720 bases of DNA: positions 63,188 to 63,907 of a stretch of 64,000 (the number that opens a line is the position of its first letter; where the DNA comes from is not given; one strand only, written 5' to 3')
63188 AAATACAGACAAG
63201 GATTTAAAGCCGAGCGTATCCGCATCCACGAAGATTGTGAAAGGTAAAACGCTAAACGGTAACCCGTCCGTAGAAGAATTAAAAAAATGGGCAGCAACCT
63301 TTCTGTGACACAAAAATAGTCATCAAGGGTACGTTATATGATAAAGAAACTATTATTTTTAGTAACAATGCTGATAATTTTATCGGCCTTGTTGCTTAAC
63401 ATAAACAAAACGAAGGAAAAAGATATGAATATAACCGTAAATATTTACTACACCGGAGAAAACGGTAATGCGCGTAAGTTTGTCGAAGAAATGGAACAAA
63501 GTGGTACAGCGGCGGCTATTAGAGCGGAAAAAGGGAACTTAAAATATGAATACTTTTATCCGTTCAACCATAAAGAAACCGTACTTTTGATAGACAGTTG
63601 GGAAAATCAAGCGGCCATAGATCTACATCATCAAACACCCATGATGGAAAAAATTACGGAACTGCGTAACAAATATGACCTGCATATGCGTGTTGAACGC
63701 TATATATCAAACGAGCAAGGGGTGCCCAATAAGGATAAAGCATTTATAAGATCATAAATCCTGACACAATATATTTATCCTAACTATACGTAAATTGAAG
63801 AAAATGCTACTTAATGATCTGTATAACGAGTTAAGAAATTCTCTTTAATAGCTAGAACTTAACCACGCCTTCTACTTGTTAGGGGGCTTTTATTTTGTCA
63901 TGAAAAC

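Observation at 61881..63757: Three consecutive genes each carry two start sites: an exported long form and a cytoplasmic short form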

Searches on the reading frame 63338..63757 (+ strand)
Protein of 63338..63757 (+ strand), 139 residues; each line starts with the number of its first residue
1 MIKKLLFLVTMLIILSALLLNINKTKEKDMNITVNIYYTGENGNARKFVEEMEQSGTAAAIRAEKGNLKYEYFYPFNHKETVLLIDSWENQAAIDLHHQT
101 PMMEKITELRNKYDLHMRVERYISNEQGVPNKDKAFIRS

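Call 3: search_protein_families(library=pfam, proteins=[window:63338-63757:+], max_evalue=0.01)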
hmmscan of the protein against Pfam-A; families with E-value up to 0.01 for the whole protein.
window:63338-63757:+ (139 aa): 1 family
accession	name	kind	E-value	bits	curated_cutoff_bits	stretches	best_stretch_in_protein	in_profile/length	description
PF03992.22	ABM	-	9.1e-10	39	23.1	1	32-106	2-75/78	Antibiotic biosynthesis monooxygenase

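Call 4: search_protein_families(library=ncbifam, proteins=[window:63338-63757:+], max_evalue=0.01)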
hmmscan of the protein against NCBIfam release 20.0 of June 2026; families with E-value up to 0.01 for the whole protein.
window:63338-63757:+ (139 aa): 1 family
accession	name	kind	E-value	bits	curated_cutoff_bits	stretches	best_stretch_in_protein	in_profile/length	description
NF041507.1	HrpE_Xanth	equivalog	0.002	18.5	90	1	95-123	44-72/85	HrpE family protein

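Call 16: find_homologous_proteins(query=window:63338-63757:+)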
Query window:63338-63757:+ (139 aa): 6074 proteins with E <= 0.001 among 6094 candidates; the best 120 are listed.
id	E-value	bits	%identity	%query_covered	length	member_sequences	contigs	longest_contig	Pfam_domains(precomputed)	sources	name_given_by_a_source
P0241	2.6e-82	291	97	99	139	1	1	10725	PF03992.23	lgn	-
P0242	3.8e-82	290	97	100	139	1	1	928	PF03992.23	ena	-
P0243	1.1e-81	289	96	100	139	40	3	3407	PF03992.23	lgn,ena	-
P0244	1.3e-81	289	96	100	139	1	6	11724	PF03992.23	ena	-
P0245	4.4e-81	287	96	99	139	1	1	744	PF03992.23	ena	-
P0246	1.2e-79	282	94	100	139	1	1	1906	PF03992.23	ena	-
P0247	4.1e-79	281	94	99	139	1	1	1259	PF03992.23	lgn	-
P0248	5.1e-79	280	95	100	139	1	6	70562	PF03992.23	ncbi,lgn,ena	-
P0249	3.4e-76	271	91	100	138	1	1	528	PF03992.23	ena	-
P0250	1.6e-72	259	87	99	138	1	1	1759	PF03992.23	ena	-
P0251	1.6e-72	259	87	99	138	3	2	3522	PF03992.23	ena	-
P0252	6.0e-72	257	86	99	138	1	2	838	PF03992.23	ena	-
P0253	3.8e-70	252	84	99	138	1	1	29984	PF03992.23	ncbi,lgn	-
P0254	8.5e-70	250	88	85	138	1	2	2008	PF03992.23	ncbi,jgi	jgi:quinol monooxygenase YgiN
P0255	9.1e-70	250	83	99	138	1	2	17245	PF03992.23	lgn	-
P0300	3.1e-61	223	80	91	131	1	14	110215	PF03992.23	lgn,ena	-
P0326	1.2e-59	218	76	91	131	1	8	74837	PF03992.23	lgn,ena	-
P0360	8.5e-57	208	77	95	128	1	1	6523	PF03992.23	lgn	-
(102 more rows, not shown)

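Call 36: find_encoding_contigs(protein=P0300, flank=2500, max_places=2)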
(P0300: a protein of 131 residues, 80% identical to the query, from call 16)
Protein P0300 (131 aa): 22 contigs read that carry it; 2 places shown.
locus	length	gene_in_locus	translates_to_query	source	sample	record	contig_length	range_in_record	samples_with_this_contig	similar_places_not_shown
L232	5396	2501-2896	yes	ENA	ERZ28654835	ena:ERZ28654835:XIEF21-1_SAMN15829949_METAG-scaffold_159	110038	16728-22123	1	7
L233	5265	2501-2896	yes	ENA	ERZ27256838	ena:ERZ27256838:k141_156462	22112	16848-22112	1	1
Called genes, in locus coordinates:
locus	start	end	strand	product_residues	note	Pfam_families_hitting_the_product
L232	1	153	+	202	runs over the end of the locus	PF13787:HXXEE (weak)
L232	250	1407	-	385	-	PF00817:IMS, PF11799:IMS_C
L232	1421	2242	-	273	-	PF03734:YkuD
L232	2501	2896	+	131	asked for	PF03992:ABM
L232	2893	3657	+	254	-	PF03412:Peptidase_C39 (weak), PF12385:Peptidase_C70 (weak), PF13529:Peptidase_C39_2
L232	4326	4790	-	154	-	PF00277:SAA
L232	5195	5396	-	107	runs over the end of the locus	-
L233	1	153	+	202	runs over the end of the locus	PF13787:HXXEE (weak)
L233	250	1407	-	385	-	PF00817:IMS, PF11799:IMS_C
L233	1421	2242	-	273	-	PF03734:YkuD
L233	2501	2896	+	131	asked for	PF03992:ABM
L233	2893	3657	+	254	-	PF03412:Peptidase_C39 (weak), PF12385:Peptidase_C70 (weak), PF13529:Peptidase_C39_2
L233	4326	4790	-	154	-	PF00277:SAA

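Call 37: find_encoding_contigs(protein=P0326, flank=2500, max_places=2)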
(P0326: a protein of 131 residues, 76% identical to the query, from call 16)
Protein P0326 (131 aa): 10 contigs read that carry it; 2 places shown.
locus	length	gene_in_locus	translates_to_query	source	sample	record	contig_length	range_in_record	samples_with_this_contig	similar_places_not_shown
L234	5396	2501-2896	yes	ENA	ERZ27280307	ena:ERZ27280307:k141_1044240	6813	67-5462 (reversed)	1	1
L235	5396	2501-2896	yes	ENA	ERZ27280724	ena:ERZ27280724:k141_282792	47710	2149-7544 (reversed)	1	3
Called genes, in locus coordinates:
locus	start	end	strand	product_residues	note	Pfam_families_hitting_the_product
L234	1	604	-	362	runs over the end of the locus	PF08240:ADH_N, PF00107:ADH_zinc_N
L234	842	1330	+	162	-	PF02525:Flavodoxin_2 (weak), PF12641:Flavodoxin_3 (faint), PF12682:Flavodoxin_4, PF12724:Flavodoxin_5 (faint)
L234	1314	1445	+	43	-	-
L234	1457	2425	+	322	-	PF00248:Aldo_ket_red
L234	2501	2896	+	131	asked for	PF03992:ABM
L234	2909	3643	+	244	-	PF17746:SfsA_N, PF03749:SfsA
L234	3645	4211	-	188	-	PF28474:DUF8412, PF13376:OmdA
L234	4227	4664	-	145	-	PF03479:PCC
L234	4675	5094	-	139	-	PF07366:SnoaL, PF12680:SnoaL_2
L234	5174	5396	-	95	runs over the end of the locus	?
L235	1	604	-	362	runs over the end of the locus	PF08240:ADH_N, PF00107:ADH_zinc_N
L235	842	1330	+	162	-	PF02525:Flavodoxin_2 (weak), PF12641:Flavodoxin_3 (faint), PF12682:Flavodoxin_4, PF12724:Flavodoxin_5 (faint)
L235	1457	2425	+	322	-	PF00248:Aldo_ket_red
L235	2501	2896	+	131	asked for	PF03992:ABM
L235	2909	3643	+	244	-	PF17746:SfsA_N, PF03749:SfsA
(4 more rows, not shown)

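Call 38: find_encoding_contigs(protein=P0360, flank=2500, max_places=2)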
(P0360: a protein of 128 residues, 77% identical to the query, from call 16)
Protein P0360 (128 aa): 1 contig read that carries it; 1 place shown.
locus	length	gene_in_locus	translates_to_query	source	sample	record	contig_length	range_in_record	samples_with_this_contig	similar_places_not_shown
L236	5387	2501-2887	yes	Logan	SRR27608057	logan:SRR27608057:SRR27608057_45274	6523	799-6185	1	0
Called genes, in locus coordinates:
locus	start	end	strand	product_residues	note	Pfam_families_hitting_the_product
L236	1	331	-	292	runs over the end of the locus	PF00126:HTH_1, PF03466:LysR_substrate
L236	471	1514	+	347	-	PF05448:AXE1 (faint), PF12740:PETase (weak), PF01738:DLH (weak), PF02129:Peptidase_S15, PF12146:Hydrolase_4 (faint), PF00561:Abhydrolase_1 (weak), PF00326:Peptidase_S9 (faint), PF08840:BAAT_C (faint)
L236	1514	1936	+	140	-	PF18050:Cyclophil_like2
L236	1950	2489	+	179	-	PF02525:Flavodoxin_2, PF03358:FMN_red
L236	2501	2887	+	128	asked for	PF03992:ABM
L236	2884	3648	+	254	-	PF03412:Peptidase_C39 (weak), PF12385:Peptidase_C70 (weak), PF13529:Peptidase_C39_2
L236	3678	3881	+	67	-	PF03358:FMN_red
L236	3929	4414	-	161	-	PF07366:SnoaL, PF12680:SnoaL_2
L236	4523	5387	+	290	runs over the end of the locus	PF07505:DUF5131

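Call 63: search_solved_structures(query=window:63338-63757:+, max_evalue=0.01)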
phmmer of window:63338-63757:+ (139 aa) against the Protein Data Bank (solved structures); distinct sequences matched with E-value up to 0.01: 1.
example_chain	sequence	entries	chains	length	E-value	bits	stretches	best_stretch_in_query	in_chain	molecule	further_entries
4zos_A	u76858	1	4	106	0.00093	22.4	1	49-106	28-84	protein YE0340 from Yersinia enterocolitica subsp. enterocolitica 8081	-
